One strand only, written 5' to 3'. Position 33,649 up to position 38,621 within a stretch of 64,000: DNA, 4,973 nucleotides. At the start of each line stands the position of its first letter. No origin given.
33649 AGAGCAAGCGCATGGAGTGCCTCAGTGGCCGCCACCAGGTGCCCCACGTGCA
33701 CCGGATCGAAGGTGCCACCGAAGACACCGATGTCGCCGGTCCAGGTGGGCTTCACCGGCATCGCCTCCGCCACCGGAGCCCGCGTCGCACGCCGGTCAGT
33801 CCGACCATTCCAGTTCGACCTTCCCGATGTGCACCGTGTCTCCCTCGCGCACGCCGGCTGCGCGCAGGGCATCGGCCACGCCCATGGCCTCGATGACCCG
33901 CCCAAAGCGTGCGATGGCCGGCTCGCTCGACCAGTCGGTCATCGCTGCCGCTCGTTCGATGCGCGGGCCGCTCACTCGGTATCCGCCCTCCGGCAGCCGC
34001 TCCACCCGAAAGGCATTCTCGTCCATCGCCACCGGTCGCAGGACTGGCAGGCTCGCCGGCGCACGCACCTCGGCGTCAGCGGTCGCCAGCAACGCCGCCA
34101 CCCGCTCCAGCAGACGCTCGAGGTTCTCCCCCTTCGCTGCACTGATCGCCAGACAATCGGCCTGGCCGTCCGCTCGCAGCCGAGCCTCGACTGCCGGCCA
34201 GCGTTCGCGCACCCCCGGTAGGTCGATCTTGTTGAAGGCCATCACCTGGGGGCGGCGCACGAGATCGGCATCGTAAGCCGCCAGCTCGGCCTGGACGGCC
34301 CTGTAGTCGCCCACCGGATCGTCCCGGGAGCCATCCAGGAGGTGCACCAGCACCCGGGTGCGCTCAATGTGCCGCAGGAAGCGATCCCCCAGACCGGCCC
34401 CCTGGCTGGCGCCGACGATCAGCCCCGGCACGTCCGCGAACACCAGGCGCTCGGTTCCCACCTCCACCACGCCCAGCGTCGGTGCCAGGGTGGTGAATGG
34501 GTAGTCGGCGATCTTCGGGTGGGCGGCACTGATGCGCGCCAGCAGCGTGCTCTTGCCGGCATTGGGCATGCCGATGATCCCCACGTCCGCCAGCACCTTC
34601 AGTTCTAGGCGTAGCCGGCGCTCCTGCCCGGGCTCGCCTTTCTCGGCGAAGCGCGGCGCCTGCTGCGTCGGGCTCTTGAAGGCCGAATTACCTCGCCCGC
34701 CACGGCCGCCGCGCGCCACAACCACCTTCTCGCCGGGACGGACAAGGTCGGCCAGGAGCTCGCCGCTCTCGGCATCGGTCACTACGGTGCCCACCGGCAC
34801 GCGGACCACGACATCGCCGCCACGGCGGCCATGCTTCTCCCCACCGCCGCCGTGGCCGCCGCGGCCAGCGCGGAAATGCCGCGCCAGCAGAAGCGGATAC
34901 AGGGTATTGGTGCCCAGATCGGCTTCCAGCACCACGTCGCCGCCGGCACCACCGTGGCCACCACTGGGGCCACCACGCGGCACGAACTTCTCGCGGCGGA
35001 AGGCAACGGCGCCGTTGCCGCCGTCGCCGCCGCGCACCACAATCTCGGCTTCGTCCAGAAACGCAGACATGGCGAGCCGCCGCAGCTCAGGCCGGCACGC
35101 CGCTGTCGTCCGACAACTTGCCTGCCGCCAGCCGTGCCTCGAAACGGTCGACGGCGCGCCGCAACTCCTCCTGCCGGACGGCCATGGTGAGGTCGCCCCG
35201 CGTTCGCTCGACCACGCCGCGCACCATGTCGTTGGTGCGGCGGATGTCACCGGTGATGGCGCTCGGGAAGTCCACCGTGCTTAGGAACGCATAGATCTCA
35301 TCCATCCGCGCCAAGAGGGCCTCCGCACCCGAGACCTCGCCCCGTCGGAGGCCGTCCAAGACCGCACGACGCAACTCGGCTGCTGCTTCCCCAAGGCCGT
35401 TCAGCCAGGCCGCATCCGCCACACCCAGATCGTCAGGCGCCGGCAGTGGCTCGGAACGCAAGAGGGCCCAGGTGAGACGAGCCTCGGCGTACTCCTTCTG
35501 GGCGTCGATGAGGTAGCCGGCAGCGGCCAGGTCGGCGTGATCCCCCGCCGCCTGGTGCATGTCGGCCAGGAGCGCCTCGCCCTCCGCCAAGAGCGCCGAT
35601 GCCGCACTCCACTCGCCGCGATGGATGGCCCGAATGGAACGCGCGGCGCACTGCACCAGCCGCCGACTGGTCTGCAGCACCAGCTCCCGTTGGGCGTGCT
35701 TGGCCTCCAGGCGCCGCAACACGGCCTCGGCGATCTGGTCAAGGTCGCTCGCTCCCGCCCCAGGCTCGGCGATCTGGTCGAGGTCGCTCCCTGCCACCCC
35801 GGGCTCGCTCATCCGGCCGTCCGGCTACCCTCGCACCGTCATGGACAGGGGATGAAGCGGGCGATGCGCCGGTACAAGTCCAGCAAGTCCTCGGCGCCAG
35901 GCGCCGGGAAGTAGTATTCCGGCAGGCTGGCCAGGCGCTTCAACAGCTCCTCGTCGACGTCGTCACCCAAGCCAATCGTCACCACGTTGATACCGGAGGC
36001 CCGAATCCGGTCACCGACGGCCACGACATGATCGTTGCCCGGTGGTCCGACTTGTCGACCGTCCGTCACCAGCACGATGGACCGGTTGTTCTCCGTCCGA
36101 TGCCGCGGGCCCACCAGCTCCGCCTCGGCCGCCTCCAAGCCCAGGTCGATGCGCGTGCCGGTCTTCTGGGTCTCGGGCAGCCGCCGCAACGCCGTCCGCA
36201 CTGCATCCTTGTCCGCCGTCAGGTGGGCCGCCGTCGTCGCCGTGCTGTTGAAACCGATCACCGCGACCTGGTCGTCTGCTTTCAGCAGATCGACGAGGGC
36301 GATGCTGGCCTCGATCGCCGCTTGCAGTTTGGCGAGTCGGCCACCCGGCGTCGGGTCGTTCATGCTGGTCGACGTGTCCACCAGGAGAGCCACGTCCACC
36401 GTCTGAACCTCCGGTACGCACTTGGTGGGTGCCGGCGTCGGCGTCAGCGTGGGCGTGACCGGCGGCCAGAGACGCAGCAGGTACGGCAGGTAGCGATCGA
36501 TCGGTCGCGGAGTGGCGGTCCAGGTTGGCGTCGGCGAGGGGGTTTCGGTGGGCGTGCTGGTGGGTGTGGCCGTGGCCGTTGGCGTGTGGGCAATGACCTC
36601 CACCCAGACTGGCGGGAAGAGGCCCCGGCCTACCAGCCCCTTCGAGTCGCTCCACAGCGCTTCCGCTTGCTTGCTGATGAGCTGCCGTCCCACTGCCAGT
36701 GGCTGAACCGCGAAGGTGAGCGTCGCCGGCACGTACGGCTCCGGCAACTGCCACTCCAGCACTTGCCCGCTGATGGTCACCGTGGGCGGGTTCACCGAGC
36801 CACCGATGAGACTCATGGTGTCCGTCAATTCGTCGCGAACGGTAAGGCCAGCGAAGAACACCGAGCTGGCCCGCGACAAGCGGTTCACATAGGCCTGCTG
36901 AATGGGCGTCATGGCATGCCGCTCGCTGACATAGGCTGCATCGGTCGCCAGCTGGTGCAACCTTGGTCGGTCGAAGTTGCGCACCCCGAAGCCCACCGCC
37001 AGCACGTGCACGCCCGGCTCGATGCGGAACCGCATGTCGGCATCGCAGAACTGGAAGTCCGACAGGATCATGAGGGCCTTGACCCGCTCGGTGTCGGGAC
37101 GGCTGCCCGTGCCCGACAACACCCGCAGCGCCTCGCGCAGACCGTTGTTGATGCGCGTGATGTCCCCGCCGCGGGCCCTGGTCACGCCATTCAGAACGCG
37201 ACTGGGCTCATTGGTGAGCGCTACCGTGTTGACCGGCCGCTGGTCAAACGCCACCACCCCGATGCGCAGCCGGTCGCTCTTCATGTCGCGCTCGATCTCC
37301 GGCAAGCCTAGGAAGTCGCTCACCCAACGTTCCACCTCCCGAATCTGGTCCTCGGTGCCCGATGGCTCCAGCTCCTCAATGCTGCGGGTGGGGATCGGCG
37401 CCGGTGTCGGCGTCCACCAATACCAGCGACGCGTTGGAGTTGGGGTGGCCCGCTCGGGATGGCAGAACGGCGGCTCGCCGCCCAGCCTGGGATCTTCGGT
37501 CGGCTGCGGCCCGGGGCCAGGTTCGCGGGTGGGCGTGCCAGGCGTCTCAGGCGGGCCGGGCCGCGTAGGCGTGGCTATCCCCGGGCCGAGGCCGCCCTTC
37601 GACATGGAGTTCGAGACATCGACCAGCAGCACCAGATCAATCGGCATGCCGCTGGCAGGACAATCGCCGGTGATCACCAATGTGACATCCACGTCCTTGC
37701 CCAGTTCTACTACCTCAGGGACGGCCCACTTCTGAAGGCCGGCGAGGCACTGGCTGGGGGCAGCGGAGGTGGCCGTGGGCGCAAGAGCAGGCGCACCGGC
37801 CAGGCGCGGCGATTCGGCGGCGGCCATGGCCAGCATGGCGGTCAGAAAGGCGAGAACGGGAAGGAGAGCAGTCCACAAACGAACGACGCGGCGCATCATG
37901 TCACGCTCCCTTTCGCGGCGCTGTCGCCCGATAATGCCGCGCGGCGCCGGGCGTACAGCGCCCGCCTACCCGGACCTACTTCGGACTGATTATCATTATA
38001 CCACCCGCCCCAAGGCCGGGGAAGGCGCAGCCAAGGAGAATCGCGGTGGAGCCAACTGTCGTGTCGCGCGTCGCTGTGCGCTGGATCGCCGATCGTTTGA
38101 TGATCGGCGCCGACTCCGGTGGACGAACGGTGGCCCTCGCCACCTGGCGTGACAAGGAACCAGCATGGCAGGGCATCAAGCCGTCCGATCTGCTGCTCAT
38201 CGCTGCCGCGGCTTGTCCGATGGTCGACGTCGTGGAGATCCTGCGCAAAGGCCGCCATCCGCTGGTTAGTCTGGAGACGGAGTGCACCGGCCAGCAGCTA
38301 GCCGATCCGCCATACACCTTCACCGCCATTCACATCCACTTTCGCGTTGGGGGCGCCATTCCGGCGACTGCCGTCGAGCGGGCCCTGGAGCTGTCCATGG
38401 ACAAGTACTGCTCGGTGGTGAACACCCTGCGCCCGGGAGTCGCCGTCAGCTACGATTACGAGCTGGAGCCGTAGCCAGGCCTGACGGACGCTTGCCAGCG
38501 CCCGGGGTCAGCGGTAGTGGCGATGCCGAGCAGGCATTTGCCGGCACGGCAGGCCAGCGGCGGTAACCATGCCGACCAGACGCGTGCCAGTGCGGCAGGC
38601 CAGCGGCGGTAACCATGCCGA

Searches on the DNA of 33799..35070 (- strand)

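Call 85: search_with_rna_model(model_id=R1, sources=[L029, L004, L006, L017, L020, L022, L028], filters=off, max_evalue=1)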
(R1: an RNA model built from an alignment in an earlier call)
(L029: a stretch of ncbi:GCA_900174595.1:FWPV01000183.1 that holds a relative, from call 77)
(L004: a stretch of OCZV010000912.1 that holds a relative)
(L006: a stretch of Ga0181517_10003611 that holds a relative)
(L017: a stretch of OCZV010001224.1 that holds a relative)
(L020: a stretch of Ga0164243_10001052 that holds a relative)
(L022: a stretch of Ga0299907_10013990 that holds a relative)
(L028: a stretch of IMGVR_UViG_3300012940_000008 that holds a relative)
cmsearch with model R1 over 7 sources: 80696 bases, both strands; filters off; matches with E-value up to 1: 24.
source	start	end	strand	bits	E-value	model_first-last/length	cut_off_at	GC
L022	1018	1054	-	16.3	0.0028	1-29/29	no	0.78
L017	2860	2897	-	16.2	0.003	1-29/29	no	0.76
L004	1255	1291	+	15.2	0.0069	1-29/29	no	0.7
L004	1317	1353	+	15.2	0.0069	1-29/29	no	0.7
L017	744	772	-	14.6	0.012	1-29/29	no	0.76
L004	1855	1883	-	13.2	0.039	1-29/29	no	0.83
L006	7625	7648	+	13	0.048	1-29/29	no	0.75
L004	1847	1886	+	12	0.11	1-29/29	no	0.75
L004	3542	3579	+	11.4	0.2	1-29/29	no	0.76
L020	5151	5185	+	11.3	0.21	1-29/29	no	0.74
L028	9054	9088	+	11.3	0.21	1-29/29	no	0.74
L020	2368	2396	-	10.7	0.35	1-29/29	no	0.62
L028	6271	6299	-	10.7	0.35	1-29/29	no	0.62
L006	14386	14414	-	10.6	0.37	1-29/29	no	0.72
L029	17183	17209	+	10.6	0.37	1-29/29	no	0.74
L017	4837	4865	-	10.6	0.39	1-29/29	no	0.72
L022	2987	3015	-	10.6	0.39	1-29/29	no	0.72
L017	217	243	-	10.5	0.41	1-29/29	no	0.7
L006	12373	12404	-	10.4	0.47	1-29/29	no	0.69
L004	1643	1672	+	10.1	0.58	1-29/29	no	0.73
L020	1590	1629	-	10.1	0.6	1-29/29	no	0.7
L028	5493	5532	-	10.1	0.6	1-29/29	no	0.7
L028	12960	12998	+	10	0.64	1-29/29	no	0.74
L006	9855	9871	+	9.7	0.87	1-29/29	no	0.76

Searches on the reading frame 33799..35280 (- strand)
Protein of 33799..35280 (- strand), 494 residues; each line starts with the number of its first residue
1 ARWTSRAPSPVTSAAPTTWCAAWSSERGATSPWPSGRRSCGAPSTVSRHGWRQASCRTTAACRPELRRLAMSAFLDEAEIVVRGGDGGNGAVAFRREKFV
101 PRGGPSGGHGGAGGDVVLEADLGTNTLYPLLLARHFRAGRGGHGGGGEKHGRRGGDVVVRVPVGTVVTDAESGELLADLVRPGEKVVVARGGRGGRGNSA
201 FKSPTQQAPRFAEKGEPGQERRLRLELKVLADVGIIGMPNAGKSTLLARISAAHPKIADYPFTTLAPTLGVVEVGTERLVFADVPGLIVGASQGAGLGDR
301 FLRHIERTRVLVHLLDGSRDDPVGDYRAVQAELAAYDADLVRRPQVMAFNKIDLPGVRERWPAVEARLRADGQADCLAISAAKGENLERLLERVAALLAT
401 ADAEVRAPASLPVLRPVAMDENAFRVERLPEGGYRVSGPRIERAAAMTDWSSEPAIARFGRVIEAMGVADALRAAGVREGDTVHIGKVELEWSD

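Call 16: search_protein_families(library=pfam, proteins=[window:33799-35280:-], max_evalue=0.001)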
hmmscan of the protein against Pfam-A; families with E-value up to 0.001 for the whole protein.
window:33799-35280:- (494 aa): 5 families
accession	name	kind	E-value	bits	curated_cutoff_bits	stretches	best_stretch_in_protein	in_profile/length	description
PF01018.28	GTP1_OBG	-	2.4e-57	193.3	27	1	76-229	2-155/155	GTP1/OBG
PF01926.29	MMR_HSR1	-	6.5e-24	84.7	21.9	1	232-351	1-113/113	50S ribosome-binding GTPase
PF09269.16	DUF1967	-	1.1e-21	77.1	27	1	424-492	1-70/70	Domain of unknown function (DUF1967)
PF02421.24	FeoB_N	-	1.1e-07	32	27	1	233-391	3-153/156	Ferrous iron transport protein B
PF00009.33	GTP_EFTU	-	0.00019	21.5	26.5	0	232-257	5-30/188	Elongation factor Tu GTP binding domain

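Call 75: find_homologous_proteins(query=window:33799-35070:-, max_evalue=1e-30)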
Query window:33799-35070:- (424 aa): 8000 proteins with E <= 1e-30 among 8000 candidates; the best 120 are listed.
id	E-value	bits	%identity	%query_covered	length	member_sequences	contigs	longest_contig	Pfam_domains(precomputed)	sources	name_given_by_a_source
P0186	5.9e-271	917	100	100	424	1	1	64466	PF01926.30,PF02421.25,PF01018.29,PF09269.17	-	-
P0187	2.3e-213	727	80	99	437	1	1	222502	PF01926.30,PF02421.25,PF01018.29,PF09269.17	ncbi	-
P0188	2.5e-194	664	72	100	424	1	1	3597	PF01926.30,PF02421.25,PF01018.29,PF09269.17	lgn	-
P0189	2.4e-169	582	66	99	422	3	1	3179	PF01926.30,PF02421.25,PF01018.29,PF09269.17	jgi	jgi:GTP-binding protein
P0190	7.0e-169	580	65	100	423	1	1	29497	PF01926.30,PF02421.25,PF01018.29,PF09269.17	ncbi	-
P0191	2.3e-167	575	63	100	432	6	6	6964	PF01926.30,PF02421.25,PF01018.29,PF09269.17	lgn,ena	-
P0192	2.5e-167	575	63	99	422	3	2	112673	PF01926.30,PF02421.25,PF01018.29,PF09269.17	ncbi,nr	ncbi:MAG: GTPase ObgE [Caldilineae bacterium]|nr:GTPase ObgE [Chloroflexota bacterium] MCB9176949.1 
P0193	2.2e-166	572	64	99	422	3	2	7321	PF01926.30,PF02421.25,PF01018.29,PF09269.17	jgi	jgi:GTP-binding protein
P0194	4.3e-166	571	66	99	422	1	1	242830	PF01926.30,PF02421.25,PF01018.29,PF09269.17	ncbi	-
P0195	3.9e-165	568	63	100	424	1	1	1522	PF01926.30,PF02421.25,PF01018.29,PF09269.17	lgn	-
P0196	4.6e-165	568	62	99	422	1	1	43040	PF01926.30,PF02421.25,PF01018.29,PF09269.17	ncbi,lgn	-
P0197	1.0e-164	567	65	99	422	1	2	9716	PF01926.30,PF02421.25,PF01018.29,PF09269.17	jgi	jgi:GTP-binding protein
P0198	9.8e-164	563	63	99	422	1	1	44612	PF01926.30,PF02421.25,PF01018.29,PF09269.17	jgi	-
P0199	2.7e-163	562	64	99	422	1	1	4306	PF01926.30,PF02421.25,PF01018.29,PF09269.17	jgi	-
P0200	1.9e-162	559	62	99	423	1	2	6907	PF01926.30,PF02421.25,PF01018.29,PF09269.17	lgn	-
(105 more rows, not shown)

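Call 76: find_encoding_contigs(protein=P0186, flank=2000, max_places=3)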
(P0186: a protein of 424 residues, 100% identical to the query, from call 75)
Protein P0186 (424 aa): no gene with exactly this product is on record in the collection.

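Call 77: find_encoding_contigs(protein=P0187, flank=10000, max_places=3)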
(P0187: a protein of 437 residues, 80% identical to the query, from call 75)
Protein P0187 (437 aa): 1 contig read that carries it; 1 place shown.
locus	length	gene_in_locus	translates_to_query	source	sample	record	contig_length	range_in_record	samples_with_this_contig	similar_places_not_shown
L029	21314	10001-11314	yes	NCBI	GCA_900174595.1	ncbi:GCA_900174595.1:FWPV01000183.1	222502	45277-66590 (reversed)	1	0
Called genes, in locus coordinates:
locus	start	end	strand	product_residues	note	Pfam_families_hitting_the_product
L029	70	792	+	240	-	PF04199:Cyclase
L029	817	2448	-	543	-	PF00171:Aldedh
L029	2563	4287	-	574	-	PF02771:Acyl-CoA_dh_N, PF02770:Acyl-CoA_dh_M, PF00441:Acyl-CoA_dh_1, PF08028:Acyl-CoA_dh_2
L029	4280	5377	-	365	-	PF01012:ETF, PF00766:ETF_alpha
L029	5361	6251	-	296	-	PF01012:ETF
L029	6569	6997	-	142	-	PF02566:OsmC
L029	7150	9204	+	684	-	PF00092:VWA, PF13519:VWA_2, PF13768:VWA_3 (weak)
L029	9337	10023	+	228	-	-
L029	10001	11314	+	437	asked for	PF01018:GTP1_OBG, PF01926:MMR_HSR1, PF02421:FeoB_N (weak), PF09269:DUF1967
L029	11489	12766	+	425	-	PF01467:CTP_transf_like, PF01725:Ham1p_like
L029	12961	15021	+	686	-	PF05762:VWA_CoxE (faint), PF00092:VWA, PF13519:VWA_2 (weak), PF00092:VWA, PF13519:VWA_2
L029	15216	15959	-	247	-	-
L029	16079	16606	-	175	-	PF11290:DUF3090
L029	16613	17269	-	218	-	PF00300:His_Phos_1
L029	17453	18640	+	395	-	PF03979:Sigma70_r1_1 (weak), PF00140:Sigma70_r1_2, PF04542:Sigma70_r2, PF04539:Sigma70_r3, PF04545:Sigma70_r4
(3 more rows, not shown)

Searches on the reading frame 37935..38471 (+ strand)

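Call 73: search_protein_families(library=pfam, proteins=[window:37935-38471:+], max_evalue=0.001)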
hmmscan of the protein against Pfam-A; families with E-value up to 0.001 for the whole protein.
window:37935-38471:+ (179 aa): 1 family
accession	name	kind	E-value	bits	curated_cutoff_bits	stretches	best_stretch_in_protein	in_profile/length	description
PF02566.24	OsmC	-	2.6e-15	57.1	27.5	1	80-172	5-98/100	OsmC-like protein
